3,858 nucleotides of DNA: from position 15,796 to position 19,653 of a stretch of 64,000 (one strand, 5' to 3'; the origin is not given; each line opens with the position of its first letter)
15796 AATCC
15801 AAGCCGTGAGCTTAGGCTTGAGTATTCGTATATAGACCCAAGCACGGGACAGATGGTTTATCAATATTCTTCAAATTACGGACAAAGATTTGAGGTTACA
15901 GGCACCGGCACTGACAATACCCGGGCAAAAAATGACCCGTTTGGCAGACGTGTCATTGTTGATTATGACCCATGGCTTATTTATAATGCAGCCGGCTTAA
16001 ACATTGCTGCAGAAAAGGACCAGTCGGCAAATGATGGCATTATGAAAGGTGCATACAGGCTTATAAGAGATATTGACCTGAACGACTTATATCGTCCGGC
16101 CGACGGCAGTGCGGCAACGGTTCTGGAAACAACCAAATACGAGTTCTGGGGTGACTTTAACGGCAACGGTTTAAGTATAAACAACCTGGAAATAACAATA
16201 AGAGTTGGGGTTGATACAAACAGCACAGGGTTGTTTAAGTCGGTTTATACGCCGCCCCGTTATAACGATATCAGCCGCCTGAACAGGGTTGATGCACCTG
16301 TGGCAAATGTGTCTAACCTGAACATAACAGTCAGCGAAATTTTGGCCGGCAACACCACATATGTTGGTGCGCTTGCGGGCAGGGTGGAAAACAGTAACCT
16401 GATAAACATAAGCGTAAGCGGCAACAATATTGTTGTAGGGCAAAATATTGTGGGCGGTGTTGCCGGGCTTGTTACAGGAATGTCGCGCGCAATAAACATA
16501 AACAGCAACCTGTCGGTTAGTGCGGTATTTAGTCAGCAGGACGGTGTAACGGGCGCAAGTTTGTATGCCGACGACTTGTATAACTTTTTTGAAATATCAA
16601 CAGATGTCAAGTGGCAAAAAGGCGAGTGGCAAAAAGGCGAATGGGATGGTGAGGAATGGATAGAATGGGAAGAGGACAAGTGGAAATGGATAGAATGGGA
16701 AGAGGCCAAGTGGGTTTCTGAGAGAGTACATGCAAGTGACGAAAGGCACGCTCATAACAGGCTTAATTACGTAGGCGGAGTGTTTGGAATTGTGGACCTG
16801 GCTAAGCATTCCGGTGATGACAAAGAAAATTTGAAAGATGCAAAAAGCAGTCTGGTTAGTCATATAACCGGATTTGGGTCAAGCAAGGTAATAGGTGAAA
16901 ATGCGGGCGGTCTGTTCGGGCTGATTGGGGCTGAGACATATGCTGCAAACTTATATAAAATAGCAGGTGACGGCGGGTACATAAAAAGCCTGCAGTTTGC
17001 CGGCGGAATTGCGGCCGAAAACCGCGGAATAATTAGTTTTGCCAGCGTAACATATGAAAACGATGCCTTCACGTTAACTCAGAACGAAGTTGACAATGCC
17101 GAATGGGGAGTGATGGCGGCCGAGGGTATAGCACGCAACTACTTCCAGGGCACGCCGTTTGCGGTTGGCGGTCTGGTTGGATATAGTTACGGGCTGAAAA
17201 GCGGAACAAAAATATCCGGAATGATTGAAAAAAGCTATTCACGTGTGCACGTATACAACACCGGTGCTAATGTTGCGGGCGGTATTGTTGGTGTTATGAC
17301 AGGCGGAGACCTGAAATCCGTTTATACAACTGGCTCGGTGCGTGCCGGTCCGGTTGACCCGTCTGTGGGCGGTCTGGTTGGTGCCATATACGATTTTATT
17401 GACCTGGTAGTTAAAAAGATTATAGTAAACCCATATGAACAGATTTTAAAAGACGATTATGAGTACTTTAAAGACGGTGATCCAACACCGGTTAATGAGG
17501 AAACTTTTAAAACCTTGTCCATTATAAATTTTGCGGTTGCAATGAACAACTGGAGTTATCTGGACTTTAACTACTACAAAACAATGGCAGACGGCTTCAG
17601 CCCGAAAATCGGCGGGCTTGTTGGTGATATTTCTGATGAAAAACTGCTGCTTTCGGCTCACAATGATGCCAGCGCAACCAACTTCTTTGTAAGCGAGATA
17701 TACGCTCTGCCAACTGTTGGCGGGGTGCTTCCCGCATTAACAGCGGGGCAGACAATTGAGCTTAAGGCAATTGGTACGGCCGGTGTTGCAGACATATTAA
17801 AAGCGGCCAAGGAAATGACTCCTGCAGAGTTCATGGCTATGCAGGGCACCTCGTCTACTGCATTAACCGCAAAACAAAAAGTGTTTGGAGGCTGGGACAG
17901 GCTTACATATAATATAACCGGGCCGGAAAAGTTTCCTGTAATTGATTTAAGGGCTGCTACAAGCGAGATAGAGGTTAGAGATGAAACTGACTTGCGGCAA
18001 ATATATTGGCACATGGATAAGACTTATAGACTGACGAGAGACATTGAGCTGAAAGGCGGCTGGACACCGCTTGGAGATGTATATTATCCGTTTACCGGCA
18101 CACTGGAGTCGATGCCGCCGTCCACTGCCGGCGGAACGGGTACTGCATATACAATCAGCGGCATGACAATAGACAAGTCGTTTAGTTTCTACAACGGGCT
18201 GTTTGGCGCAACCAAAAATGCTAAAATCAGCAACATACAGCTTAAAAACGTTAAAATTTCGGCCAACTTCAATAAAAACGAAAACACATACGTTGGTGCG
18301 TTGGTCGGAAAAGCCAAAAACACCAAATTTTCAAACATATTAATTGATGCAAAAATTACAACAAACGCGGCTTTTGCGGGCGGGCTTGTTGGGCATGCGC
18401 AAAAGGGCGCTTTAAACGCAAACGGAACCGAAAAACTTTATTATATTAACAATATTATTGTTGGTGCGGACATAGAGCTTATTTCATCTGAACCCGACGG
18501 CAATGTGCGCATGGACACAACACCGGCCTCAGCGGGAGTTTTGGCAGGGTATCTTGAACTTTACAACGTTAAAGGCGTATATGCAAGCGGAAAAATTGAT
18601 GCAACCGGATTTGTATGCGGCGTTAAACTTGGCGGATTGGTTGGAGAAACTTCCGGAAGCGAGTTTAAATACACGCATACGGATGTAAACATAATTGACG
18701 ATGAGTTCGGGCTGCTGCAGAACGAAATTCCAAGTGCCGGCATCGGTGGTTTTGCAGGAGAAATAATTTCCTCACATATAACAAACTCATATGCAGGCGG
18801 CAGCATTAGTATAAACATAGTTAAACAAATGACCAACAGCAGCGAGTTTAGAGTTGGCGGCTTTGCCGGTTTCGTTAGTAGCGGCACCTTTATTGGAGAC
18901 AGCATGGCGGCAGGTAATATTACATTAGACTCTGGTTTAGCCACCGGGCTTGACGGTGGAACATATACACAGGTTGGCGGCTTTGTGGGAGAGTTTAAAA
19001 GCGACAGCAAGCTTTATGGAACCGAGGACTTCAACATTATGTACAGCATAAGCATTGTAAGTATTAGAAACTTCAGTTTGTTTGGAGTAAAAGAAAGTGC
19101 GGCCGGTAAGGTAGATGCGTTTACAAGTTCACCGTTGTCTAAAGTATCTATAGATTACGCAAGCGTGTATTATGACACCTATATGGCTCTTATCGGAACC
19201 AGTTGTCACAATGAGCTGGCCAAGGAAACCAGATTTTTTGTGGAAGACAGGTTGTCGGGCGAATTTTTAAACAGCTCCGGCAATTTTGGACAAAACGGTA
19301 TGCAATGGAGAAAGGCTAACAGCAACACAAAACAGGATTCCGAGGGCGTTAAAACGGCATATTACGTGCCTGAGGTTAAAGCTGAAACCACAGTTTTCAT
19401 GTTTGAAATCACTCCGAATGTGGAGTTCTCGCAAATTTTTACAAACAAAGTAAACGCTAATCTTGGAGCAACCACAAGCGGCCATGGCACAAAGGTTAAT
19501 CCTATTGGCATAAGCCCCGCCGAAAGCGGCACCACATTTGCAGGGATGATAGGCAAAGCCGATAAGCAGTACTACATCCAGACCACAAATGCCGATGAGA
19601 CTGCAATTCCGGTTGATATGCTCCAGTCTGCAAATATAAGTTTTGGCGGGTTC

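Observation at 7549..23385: A single 15.8-kb gene encoding a 5278-aa lipoprotein with alternating Ig-like tracts and seven solenoid modules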

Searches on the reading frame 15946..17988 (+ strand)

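Call 22: search_protein_families(library=pfam, proteins=[window:15946-17988:+], max_evalue=5)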
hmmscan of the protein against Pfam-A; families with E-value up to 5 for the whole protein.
window:15946-17988:+ (681 aa): 1 family
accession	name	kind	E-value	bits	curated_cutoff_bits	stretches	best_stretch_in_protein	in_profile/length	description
PF07581.17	Glug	-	0.12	13.3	20.5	2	137-162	2-27/28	The GLUG motif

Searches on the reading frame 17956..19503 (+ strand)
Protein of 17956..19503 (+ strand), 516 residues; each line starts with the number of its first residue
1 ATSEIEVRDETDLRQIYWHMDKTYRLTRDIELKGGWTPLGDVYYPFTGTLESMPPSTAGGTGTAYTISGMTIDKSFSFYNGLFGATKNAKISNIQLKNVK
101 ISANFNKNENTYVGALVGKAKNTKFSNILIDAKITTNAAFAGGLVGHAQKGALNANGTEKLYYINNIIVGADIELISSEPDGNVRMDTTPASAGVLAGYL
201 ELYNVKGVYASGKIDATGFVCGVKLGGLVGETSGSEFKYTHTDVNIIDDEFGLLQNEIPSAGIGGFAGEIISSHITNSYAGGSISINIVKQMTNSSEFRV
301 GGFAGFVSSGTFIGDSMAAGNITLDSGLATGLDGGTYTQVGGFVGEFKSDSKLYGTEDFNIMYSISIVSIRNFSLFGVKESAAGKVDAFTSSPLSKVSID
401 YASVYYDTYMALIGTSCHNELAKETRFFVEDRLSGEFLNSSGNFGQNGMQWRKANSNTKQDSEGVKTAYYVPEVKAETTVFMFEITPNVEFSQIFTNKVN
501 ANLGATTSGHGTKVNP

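Call 22: search_protein_families(library=pfam, proteins=[window:17956-19503:+], max_evalue=5)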
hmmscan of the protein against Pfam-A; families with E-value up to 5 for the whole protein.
window:17956-19503:+ (516 aa): 2 families
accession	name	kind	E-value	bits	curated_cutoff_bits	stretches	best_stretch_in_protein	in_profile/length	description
PF07581.17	Glug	-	3.3e-09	37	20.5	2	262-285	4-28/28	The GLUG motif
PF05342.19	Peptidase_M26_N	-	0.00041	20.1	27.7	1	80-129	203-247/250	M26 IgA1-specific Metallo-endopeptidase N-terminal region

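Call 24: search_solved_structures(query=window:17956-19503:+, max_evalue=1)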
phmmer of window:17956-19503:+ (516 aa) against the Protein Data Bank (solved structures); distinct sequences matched with E-value up to 1: 0.
